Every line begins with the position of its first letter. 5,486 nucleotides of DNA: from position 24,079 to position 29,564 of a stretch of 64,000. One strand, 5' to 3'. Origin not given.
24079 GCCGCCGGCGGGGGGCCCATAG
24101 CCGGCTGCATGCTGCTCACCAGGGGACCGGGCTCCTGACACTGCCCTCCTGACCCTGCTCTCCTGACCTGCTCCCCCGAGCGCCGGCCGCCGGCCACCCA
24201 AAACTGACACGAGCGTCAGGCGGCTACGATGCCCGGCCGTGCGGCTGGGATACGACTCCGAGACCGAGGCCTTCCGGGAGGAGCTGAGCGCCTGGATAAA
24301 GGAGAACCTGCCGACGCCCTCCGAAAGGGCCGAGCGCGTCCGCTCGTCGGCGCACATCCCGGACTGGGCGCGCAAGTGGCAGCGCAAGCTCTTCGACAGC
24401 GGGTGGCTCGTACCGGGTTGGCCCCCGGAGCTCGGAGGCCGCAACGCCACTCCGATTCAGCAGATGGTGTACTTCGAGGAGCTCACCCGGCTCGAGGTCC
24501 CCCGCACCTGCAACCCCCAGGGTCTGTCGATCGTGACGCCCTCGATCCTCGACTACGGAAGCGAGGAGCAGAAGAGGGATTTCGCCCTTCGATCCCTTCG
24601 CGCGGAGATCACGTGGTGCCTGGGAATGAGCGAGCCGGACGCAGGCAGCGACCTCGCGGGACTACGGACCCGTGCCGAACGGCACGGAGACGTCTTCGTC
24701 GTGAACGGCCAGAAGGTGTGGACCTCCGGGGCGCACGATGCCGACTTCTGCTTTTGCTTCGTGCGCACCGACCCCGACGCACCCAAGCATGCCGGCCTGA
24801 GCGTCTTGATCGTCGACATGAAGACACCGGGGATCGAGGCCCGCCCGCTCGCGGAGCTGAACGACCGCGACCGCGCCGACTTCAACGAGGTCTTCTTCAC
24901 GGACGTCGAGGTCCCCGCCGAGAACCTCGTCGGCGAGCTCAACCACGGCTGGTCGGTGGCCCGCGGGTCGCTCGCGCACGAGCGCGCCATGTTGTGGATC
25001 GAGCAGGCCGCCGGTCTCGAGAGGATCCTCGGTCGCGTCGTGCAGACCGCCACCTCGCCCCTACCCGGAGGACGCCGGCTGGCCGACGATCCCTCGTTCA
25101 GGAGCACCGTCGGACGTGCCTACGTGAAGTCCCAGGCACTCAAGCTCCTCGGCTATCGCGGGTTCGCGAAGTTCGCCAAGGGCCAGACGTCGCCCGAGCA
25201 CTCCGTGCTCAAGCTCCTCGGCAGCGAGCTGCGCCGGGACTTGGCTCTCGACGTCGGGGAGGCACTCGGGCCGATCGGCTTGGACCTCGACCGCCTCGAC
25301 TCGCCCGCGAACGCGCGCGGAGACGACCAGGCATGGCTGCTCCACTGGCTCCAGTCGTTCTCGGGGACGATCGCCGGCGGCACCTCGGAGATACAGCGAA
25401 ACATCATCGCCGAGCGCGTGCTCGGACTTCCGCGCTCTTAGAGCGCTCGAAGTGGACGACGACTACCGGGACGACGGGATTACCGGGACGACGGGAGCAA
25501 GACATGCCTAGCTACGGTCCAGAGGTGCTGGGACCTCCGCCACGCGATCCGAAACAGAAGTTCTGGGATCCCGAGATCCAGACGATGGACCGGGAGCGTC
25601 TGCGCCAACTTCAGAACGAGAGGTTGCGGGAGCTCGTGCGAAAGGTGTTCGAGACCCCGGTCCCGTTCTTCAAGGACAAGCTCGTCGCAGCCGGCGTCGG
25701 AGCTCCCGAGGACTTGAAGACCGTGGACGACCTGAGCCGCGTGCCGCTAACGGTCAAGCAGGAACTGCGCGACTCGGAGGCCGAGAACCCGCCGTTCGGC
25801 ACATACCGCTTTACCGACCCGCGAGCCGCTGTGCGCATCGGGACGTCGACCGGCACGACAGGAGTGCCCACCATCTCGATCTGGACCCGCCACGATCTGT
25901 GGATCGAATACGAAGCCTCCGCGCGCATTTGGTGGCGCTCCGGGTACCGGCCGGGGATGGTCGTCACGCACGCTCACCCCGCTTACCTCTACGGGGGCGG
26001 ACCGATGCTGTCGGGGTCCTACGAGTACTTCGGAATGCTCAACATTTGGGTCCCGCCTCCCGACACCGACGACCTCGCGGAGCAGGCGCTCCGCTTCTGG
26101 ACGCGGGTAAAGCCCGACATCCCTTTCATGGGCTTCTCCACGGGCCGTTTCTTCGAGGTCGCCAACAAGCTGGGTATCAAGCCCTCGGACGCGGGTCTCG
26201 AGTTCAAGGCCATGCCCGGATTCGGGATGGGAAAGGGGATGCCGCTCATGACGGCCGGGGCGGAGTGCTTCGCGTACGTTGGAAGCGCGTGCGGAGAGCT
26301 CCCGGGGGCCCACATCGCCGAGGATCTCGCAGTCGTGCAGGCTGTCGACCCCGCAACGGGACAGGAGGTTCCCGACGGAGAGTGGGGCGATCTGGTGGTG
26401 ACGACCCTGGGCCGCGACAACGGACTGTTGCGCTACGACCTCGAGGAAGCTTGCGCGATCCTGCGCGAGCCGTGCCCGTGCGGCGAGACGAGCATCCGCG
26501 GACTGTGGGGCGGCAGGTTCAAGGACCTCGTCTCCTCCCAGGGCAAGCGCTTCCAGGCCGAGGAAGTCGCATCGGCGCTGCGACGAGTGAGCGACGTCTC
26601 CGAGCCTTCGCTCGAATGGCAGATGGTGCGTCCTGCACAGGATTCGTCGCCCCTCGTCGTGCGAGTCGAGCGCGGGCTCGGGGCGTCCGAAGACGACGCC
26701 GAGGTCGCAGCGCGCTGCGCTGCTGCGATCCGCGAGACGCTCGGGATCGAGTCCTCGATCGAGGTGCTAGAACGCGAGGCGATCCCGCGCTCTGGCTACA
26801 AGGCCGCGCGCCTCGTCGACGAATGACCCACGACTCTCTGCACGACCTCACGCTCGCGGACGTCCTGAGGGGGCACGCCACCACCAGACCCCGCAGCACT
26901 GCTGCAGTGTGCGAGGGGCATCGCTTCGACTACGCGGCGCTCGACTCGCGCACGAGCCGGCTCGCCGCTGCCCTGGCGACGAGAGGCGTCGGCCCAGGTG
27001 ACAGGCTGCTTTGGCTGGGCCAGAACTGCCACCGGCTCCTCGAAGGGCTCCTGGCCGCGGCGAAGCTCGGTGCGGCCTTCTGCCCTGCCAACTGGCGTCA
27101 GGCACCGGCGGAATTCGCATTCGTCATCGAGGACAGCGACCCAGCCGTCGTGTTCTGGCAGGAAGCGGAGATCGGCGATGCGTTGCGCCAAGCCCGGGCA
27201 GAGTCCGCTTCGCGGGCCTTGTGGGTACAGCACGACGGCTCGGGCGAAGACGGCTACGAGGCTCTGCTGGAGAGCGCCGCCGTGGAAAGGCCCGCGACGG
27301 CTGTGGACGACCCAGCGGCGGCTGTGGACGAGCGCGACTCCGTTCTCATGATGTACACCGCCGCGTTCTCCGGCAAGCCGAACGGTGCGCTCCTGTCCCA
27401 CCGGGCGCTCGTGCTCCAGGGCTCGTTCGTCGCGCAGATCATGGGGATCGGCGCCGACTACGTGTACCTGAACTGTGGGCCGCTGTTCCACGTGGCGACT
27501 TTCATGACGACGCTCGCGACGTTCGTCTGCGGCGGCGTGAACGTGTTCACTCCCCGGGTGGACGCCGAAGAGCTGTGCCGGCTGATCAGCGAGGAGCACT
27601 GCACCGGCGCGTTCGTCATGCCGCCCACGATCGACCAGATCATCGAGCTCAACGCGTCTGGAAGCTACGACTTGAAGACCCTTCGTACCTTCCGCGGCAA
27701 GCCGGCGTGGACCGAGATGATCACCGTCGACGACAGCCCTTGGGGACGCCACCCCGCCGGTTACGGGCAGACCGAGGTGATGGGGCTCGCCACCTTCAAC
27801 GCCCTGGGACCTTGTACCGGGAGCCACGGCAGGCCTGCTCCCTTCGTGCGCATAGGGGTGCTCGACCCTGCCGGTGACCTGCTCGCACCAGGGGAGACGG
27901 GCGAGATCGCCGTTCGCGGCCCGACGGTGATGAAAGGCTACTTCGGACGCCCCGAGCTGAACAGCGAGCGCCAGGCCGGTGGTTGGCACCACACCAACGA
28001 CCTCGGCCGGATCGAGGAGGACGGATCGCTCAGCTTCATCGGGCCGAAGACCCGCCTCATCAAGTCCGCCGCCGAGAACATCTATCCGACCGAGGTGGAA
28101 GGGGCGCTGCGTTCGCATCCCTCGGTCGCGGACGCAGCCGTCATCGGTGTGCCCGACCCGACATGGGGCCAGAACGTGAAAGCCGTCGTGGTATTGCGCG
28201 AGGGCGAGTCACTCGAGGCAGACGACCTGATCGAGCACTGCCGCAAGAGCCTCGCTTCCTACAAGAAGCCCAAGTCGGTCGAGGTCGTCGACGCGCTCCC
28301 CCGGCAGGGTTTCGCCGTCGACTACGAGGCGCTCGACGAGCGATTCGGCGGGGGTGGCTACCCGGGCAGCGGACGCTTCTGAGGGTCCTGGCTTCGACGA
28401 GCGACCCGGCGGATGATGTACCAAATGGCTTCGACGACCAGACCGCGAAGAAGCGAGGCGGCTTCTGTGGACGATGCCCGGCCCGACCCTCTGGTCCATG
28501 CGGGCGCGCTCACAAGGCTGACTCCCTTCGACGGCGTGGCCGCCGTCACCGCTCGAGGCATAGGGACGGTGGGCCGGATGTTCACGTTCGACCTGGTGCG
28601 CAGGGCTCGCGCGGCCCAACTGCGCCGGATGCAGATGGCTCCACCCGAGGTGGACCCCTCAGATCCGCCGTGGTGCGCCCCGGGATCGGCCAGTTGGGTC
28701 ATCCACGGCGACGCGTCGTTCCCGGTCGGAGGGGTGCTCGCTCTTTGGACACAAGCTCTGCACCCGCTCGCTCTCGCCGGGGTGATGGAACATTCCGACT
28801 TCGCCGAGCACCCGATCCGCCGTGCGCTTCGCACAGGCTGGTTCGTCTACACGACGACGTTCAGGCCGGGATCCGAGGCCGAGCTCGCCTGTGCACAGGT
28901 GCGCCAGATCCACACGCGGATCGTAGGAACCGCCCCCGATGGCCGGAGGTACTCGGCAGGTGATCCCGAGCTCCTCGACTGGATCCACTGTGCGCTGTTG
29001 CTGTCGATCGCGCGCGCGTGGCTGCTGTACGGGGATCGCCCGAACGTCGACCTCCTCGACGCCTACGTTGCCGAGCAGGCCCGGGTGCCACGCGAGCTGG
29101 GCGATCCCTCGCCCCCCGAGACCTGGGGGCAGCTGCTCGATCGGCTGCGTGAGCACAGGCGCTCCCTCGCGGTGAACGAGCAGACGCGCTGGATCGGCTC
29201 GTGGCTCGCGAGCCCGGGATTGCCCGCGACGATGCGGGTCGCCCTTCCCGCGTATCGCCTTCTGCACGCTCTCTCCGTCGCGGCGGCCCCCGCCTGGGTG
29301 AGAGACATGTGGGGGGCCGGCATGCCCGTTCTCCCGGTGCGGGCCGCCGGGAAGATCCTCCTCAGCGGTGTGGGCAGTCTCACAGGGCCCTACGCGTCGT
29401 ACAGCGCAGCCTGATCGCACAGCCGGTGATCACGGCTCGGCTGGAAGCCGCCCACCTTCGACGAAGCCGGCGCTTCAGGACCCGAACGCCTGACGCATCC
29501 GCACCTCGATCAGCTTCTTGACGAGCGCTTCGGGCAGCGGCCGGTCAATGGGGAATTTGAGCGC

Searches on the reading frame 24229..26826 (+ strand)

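Call 54: search_protein_families(library=pfam, proteins=[window:24229-26826:+], max_evalue=0.001)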
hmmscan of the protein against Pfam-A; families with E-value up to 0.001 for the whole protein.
window:24229-26826:+ (865 aa): 1 family
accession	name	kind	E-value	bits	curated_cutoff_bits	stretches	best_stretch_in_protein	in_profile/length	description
PF14535.12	AMP-binding_C_2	-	3.2e-06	27.7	25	1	802-865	29-95/96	AMP-binding enzyme C-terminal domain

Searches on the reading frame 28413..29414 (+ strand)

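Call 54: search_protein_families(library=pfam, proteins=[window:28413-29414:+], max_evalue=0.001)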
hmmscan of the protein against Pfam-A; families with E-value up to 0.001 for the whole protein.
window:28413-29414:+ (333 aa): 1 family
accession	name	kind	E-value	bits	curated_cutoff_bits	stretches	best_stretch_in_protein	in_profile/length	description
PF09995.15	MPAB_Lcp_cat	-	8.3e-43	147.5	23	1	95-303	1-213/231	ER-bound oxygenase mpaB/B'/Rubber oxygenase, catalytic domain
